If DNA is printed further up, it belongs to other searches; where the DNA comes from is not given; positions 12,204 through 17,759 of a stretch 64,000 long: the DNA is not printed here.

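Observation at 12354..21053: Two adjacent giant Cys-rich surface proteins assembled from a shared, shuffled module kit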

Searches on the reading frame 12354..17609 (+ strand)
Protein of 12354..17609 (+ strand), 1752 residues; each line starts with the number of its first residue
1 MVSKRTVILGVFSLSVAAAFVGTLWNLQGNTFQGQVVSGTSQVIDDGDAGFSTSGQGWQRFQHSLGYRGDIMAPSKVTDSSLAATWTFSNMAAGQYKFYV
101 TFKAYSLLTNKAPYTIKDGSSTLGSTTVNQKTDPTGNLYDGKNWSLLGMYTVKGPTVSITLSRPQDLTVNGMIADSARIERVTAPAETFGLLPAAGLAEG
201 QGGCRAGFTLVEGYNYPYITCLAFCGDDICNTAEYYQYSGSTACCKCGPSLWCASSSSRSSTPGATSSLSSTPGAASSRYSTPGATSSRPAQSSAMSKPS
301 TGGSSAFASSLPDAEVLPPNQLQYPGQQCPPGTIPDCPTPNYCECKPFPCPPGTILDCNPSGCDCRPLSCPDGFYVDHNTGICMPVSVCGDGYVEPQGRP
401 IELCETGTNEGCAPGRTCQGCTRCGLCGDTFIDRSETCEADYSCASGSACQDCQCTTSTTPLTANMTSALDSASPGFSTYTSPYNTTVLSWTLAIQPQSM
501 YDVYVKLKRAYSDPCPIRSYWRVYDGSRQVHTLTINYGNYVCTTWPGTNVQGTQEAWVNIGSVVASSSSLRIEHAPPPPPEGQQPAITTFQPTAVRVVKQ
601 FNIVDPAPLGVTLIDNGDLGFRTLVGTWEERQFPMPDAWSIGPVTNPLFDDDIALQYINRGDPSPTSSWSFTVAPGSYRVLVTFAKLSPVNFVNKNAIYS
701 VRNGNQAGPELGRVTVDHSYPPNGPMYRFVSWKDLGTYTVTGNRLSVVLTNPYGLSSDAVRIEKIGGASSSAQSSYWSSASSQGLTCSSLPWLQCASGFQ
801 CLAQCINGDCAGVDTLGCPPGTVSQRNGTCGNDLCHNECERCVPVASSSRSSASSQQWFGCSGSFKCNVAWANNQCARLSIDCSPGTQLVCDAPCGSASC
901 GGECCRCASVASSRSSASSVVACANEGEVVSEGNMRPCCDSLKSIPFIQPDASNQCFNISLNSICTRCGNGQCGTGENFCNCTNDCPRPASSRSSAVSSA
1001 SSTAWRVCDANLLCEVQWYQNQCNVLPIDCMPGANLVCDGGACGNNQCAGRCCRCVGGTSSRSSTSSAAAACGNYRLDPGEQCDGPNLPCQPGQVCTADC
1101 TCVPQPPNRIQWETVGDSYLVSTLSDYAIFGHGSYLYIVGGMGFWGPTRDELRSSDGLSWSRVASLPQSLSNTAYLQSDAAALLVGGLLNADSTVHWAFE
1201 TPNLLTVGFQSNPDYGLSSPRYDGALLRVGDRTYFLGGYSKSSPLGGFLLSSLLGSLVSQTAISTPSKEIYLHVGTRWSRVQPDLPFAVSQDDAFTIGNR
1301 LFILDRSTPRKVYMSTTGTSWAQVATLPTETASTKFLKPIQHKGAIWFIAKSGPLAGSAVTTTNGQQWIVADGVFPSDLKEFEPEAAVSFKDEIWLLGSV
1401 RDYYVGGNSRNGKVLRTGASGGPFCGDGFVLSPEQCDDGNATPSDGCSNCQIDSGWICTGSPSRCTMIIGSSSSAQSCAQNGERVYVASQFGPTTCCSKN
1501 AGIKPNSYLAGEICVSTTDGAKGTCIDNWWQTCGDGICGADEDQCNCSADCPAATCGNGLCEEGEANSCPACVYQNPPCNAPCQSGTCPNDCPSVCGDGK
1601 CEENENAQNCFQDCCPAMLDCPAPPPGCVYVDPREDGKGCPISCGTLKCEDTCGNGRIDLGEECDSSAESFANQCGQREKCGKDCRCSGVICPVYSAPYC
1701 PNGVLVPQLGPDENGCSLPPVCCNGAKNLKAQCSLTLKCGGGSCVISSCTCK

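Call 5: search_protein_families(library=pfam, proteins=[window:12354-17609:+], max_evalue=0.1)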
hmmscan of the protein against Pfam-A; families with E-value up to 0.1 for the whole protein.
window:12354-17609:+ (1752 aa): 2 families
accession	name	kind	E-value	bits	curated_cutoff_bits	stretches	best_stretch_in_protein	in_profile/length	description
PF25275.1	Golvesin_C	-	1.6e-15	57.8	31.6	1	43-181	2-132/132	Golvesin C-terminal domain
PF13948.11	DUF4215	-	6.6e-10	39.6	27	2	1423-1451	19-47/47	Domain of unknown function (DUF4215)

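Call 6: search_protein_families(library=ncbifam, proteins=[window:12354-17609:+], max_evalue=0.1)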
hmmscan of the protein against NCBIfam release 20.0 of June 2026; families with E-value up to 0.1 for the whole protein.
window:12354-17609:+ (1752 aa): 2 families
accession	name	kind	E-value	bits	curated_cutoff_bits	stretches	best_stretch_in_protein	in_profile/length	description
TIGR02232.1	myxo_disulf_rpt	repeat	2.4e-10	40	20.8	1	1425-1458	4-38/38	cysteine-rich acidic repeat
NF053688.1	BamI_Bacteroidota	equivalog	0.06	12.6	370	0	1275-1368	194-282/452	BamI family beta-barrel-assembly machinery protein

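Call 14: find_homologous_proteins(query=window:12354-17609:+, max_evalue=0.001)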
Query window:12354-17609:+ (1752 aa): 10 proteins with E <= 0.001 among 8000 candidates.
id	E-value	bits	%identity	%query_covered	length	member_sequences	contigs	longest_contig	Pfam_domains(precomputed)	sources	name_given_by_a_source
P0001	0.0e+0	4130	100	100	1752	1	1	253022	PF13948.12,PF25275.2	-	-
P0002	0.0e+0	2402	61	56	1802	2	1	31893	PF13948.12,PF25275.2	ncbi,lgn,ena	-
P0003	0.0e+0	1634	42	84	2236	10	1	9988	PF13948.12,PF25275.2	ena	-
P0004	0.0e+0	1465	45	43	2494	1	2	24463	PF25275.2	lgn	-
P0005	0.0e+0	1432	49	39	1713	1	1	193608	PF25275.2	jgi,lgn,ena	-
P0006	0.0e+0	1027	56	23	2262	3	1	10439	PF25275.2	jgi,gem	-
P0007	8.6e-57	210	36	9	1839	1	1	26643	PF22073.3,PF15780.12,PF07610.18,PF24798.3,PF25275.2,PF22067.3,PF12371.15,PF22544.3,PF00082.28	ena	-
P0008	3.9e-56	208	36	9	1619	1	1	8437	PF22073.3,PF06280.19,PF15780.12,PF07610.18,PF24798.3,PF25275.2,PF16158.12,PF12371.15,PF22544.3,PF00082.28,PF14310.13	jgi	jgi:subtilisin family serine protease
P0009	1.5e-45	173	29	11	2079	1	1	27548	PF07495.20,PF25275.2,PF09912.15,PF00630.26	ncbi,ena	-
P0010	2.9e-37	146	34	10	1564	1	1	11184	PF22073.3,PF21633.4,PF15780.12,PF07610.18,PF25275.2,PF22544.3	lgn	-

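Call 15: find_encoding_contigs(protein=P0002, flank=10000, max_places=3)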
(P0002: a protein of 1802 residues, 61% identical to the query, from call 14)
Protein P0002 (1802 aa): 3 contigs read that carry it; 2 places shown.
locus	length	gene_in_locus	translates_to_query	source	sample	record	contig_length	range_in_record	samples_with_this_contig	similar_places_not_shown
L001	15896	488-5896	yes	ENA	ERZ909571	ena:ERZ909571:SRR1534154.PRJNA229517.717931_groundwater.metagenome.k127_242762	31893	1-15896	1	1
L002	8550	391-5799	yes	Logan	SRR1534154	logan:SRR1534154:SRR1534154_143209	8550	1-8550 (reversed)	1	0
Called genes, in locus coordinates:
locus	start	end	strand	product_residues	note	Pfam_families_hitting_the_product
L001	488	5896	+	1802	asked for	PF25275:Golvesin_C, PF13948:DUF4215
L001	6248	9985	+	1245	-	PF13948:DUF4215 (weak)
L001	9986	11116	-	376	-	PF00730:HhH-GPD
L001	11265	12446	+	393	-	PF00009:GTP_EFTU, PF03144:GTP_EFTU_D2, PF03143:GTP_EFTU_D3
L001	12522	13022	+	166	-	PF00338:Ribosomal_S10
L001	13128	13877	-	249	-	PF14622:Ribonucleas_3_3, PF00636:Ribonuclease_3, PF00035:dsrm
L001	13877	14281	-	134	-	PF01029:NusB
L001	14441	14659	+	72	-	-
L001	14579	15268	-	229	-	PF01027:Bax1-I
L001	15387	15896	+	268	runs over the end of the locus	PF18895:T4SS_pilin (faint)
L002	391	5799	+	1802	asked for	PF25275:Golvesin_C, PF13948:DUF4215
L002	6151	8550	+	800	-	?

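Call 16: find_encoding_contigs(protein=P0005, flank=10000, max_places=3)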
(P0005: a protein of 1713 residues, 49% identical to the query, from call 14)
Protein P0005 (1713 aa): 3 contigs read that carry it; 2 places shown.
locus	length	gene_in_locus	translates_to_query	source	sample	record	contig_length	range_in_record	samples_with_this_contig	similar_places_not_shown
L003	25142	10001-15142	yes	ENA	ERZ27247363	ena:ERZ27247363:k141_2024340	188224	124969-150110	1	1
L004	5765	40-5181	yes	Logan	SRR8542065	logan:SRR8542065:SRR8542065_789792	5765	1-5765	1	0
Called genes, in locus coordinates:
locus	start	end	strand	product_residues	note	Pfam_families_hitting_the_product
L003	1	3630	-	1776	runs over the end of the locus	-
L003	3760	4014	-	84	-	PF05016:ParE_toxin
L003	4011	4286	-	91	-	PF02604:PhdYeFM_antitox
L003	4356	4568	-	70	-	-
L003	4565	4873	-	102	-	PF02604:PhdYeFM_antitox (weak)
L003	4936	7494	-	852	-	PF00932:LTD, PF00801:PKD (weak), PF18911:PKD_4, PF00932:LTD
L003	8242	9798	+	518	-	PF12072:RNase_Y_N, PF00013:KH_1 (weak), PF01966:HD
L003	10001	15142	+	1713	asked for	PF25275:Golvesin_C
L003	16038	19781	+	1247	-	PF01839:FG-GAP (faint), PF13517:FG-GAP_3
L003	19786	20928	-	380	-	PF00730:HhH-GPD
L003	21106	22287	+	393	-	PF00009:GTP_EFTU, PF03144:GTP_EFTU_D2, PF03143:GTP_EFTU_D3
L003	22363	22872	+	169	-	PF00338:Ribosomal_S10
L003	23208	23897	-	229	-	PF14622:Ribonucleas_3_3, PF00636:Ribonuclease_3, PF00035:dsrm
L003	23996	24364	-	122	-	PF01029:NusB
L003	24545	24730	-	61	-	-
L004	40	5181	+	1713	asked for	PF25275:Golvesin_C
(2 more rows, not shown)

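Call 17: find_encoding_contigs(protein=P0004, flank=10000, max_places=2)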
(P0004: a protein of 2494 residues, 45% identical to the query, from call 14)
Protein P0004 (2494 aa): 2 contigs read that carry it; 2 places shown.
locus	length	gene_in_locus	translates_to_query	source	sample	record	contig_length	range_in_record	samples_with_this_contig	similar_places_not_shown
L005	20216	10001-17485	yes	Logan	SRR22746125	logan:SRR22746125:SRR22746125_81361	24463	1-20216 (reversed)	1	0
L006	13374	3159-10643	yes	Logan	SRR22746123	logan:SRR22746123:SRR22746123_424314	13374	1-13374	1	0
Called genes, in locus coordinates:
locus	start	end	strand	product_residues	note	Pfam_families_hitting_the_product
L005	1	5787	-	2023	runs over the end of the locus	-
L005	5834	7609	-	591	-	-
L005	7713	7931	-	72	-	-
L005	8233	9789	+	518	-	PF12072:RNase_Y_N, PF00013:KH_1 (weak), PF01966:HD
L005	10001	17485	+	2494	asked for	PF25275:Golvesin_C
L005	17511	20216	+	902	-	?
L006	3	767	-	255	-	?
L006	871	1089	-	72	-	-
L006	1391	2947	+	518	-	PF12072:RNase_Y_N, PF00013:KH_1 (weak), PF01966:HD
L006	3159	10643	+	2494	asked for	PF25275:Golvesin_C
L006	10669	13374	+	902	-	?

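Call 18: find_encoding_contigs(protein=P0003, flank=10000, max_places=2)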
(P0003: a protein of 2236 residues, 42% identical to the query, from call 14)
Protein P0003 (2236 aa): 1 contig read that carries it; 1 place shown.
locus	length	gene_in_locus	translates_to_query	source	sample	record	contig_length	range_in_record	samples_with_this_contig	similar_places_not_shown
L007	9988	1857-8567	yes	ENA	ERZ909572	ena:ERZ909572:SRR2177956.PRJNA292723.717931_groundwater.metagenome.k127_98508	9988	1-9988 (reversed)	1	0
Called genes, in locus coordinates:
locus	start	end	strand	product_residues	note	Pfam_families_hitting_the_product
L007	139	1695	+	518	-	PF12072:RNase_Y_N, PF00013:KH_1 (weak), PF01966:HD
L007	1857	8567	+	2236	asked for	PF25275:Golvesin_C, PF13948:DUF4215 (weak)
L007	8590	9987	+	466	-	?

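Call 19: find_encoding_contigs(protein=P0006, flank=10000, max_places=2)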
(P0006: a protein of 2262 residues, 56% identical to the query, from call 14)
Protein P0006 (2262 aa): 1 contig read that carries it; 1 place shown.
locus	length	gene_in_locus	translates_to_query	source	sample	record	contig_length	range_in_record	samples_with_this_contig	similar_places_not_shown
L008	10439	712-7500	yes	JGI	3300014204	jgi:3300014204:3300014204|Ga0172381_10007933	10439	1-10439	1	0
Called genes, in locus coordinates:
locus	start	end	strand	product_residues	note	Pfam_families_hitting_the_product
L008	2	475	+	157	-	?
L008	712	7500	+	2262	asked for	PF25275:Golvesin_C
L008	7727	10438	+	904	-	?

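Call 21: find_related_loci(query=window:12354-17609:+, collection=genome_contigs, flank=10000)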
Query window:12354-17609:+ (1752 aa) in genome_contigs; peptide patterns used: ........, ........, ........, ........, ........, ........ (x = any residue, [..] = any of these).
22 stretches matched a pattern; 2 encode a relative of the query (tblastn E <= 1e-3); 2 distinct loci.
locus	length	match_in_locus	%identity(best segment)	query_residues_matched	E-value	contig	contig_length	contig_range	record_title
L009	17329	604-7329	61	1-1752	0e+0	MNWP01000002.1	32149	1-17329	MAG: Candidatus Peregrinibacteria bacterium CG1_02_54_53 cg1_0.2_scaffold_909_c, whole genome shotgun sequence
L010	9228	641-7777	79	1-1752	0e+0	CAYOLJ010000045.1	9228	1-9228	MAG TPA_asm: uncultured Candidatus Peribacteria bacterium isolate SRP178699_co1_637 genome assembly, contig: NODE_10475_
